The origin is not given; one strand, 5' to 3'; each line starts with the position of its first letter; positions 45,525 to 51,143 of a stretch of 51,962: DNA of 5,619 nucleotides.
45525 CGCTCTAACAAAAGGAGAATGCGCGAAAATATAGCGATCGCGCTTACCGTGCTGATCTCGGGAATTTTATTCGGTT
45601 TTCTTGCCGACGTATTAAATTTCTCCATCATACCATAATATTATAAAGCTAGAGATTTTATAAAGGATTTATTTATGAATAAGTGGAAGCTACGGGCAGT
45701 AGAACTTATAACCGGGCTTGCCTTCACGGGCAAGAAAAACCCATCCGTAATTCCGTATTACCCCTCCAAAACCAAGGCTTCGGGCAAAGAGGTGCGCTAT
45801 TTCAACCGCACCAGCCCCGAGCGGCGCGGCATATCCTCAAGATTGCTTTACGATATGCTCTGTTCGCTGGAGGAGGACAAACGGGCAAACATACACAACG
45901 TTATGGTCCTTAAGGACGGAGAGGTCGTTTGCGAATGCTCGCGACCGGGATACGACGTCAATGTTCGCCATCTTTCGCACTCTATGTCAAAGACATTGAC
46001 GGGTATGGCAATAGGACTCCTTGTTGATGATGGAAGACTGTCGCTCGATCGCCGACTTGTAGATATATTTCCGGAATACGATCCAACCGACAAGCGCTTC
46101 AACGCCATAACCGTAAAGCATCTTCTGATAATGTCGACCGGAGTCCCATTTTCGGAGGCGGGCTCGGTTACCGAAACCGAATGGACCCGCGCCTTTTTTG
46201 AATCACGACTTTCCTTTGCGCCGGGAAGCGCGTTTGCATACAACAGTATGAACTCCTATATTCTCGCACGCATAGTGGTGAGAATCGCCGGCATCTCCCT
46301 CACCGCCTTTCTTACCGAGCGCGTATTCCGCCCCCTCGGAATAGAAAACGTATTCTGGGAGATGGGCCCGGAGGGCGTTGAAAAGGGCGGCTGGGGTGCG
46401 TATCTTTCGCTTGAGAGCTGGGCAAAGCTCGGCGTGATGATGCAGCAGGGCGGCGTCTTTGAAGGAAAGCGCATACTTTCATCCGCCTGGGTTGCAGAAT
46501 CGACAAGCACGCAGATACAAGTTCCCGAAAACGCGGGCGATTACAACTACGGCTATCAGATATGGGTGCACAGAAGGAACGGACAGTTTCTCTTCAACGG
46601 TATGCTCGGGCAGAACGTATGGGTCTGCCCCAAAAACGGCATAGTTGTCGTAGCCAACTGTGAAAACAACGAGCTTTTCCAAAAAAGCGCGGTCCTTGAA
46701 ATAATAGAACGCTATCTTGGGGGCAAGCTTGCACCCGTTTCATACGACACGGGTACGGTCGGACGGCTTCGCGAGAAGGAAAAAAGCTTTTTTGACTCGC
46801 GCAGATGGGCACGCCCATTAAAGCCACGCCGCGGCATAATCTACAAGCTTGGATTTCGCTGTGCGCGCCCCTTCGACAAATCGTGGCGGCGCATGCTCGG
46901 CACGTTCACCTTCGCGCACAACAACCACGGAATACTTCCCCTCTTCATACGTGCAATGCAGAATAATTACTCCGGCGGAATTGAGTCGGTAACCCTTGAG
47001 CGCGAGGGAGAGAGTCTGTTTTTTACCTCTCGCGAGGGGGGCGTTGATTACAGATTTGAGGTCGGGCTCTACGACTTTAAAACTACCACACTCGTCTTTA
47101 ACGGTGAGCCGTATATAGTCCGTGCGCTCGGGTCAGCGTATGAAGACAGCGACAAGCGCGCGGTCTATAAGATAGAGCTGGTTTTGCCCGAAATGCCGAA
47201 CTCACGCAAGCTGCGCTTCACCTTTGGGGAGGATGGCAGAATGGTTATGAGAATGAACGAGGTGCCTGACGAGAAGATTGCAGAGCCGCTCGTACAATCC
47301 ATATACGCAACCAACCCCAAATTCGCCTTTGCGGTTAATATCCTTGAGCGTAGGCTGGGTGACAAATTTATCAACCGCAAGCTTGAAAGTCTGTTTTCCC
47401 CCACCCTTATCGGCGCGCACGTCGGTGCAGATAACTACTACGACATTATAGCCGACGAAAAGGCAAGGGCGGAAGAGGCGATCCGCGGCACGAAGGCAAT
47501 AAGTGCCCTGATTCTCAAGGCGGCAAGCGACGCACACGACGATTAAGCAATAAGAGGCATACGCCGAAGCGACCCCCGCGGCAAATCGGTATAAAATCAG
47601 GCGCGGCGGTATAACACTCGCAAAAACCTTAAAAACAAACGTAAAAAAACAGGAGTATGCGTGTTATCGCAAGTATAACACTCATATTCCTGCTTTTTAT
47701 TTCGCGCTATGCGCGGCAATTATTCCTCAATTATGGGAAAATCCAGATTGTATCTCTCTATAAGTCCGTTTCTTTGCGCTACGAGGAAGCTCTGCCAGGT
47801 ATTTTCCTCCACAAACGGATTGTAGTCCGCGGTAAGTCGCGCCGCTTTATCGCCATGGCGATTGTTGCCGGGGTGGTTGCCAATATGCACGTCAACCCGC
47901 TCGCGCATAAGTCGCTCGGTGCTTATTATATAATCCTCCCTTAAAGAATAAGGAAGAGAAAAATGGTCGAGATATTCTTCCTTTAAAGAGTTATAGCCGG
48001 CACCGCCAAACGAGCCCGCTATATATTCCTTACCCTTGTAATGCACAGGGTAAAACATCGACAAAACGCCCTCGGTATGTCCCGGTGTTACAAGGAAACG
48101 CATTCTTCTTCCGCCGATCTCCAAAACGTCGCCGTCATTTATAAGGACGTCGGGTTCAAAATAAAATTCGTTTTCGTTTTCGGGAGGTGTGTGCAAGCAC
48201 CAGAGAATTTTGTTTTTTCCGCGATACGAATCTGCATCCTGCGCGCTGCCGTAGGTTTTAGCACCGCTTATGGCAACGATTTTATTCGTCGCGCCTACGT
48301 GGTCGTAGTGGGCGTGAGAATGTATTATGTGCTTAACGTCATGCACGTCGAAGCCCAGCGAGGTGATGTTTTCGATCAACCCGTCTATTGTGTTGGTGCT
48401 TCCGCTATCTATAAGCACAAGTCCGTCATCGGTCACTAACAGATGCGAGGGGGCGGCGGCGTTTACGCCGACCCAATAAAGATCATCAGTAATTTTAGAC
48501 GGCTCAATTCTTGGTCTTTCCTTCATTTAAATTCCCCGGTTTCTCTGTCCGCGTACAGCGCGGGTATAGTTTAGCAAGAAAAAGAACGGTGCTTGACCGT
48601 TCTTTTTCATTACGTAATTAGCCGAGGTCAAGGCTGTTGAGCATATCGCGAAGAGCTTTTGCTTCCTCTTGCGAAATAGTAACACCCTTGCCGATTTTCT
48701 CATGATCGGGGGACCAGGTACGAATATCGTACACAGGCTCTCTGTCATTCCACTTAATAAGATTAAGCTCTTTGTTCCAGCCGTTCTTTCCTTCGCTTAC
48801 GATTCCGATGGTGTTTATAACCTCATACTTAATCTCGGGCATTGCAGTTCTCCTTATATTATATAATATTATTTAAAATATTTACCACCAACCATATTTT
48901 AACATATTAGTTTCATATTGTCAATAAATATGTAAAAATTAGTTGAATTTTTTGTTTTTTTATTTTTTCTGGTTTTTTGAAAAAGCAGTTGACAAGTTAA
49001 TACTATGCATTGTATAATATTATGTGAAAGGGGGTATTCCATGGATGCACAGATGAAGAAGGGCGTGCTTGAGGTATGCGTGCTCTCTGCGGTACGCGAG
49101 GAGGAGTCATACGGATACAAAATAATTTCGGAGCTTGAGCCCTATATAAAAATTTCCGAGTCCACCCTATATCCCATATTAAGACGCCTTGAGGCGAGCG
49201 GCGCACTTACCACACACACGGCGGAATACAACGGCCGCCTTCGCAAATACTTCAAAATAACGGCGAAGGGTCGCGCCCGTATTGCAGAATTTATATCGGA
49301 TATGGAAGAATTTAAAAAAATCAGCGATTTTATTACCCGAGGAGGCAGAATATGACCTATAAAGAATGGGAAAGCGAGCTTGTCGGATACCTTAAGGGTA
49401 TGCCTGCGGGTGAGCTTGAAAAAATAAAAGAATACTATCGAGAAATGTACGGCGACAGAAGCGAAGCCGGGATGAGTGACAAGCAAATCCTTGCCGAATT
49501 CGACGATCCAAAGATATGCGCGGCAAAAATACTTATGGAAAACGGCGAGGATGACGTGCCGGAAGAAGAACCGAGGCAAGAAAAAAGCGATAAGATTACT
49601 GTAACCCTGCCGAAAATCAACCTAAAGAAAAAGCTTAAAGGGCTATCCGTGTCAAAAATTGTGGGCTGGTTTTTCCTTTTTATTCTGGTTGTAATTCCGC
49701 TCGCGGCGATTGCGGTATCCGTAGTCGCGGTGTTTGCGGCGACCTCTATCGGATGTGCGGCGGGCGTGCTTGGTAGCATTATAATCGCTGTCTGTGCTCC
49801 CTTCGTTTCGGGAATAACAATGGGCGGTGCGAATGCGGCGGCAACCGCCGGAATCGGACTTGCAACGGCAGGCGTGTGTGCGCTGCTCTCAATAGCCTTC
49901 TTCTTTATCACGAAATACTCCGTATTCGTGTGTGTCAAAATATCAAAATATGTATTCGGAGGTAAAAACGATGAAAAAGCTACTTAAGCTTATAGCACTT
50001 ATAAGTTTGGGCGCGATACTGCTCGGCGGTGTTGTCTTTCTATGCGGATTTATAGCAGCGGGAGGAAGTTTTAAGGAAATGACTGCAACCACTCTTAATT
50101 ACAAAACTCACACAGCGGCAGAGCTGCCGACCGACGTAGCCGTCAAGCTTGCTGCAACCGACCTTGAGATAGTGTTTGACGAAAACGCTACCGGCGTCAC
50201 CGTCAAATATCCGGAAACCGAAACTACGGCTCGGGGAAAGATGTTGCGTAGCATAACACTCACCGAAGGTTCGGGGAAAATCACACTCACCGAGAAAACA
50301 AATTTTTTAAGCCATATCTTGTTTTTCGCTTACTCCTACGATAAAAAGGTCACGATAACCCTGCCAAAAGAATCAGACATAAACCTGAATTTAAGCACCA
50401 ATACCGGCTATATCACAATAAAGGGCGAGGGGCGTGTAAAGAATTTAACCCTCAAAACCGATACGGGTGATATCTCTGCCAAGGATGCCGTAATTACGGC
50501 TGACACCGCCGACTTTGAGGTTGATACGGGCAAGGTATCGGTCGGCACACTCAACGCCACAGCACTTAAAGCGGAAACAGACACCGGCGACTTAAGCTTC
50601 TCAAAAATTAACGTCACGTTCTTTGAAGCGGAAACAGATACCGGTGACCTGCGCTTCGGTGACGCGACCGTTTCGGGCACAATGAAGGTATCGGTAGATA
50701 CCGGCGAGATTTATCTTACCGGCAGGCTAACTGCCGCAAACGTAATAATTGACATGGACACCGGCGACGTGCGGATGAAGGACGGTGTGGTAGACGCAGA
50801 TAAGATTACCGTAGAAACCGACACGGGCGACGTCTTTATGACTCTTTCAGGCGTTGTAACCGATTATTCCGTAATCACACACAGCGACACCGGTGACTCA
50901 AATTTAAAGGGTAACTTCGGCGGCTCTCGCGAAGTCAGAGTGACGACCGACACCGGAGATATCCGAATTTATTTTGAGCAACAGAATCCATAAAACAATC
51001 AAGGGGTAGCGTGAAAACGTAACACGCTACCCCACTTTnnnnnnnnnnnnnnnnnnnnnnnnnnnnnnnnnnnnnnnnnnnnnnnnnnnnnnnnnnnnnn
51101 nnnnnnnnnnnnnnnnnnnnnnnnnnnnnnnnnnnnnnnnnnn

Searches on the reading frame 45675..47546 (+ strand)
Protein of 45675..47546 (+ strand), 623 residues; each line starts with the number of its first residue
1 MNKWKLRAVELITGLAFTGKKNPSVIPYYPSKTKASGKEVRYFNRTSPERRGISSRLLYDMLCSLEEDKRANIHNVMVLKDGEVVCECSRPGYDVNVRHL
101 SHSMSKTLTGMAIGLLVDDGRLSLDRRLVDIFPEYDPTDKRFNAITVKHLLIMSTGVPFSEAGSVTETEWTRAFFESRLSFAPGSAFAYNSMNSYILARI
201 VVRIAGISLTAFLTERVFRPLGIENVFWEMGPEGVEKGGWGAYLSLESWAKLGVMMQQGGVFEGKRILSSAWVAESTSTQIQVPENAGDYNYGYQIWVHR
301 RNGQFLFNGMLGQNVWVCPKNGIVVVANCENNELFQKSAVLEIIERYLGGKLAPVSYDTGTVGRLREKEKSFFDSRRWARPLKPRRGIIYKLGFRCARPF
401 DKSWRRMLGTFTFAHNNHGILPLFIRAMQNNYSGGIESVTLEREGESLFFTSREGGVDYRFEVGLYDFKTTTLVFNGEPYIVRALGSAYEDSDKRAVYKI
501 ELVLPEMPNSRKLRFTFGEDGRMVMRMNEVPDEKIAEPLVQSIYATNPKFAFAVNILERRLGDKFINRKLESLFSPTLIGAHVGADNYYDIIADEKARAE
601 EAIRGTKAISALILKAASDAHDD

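Call 15: search_protein_families(library=pfam, proteins=[window:45675-47546:+], max_evalue=0.001)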
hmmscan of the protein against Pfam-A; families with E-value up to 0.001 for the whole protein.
window:45675-47546:+ (623 aa): 1 family
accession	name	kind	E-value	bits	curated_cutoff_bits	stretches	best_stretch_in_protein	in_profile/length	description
PF00144.29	Beta-lactamase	-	3.3e-32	112.4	27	1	76-327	19-306/329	Beta-lactamase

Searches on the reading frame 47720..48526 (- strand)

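Call 15: search_protein_families(library=pfam, proteins=[window:47720-48526:-], max_evalue=0.001)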
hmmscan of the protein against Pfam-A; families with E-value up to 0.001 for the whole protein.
window:47720-48526:- (268 aa): 2 families
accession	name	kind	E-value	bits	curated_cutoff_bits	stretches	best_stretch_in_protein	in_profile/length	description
PF00753.33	Lactamase_B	-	2.7e-19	70.3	22.7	1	27-160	8-140/196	Metallo-beta-lactamase superfamily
PF19583.5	ODP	-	3.9e-05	24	27.2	1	27-94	5-72/194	ODP family beta lactamase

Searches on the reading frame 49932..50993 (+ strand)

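Call 15: search_protein_families(library=pfam, proteins=[window:49932-50993:+], max_evalue=0.001)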
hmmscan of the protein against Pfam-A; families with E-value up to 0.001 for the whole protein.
window:49932-50993:+ (353 aa): 1 family
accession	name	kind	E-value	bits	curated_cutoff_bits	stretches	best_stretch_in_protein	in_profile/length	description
PF13349.12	DUF4097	-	3.1e-19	69.8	22.9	2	89-262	23-189/247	Toastrack DUF4097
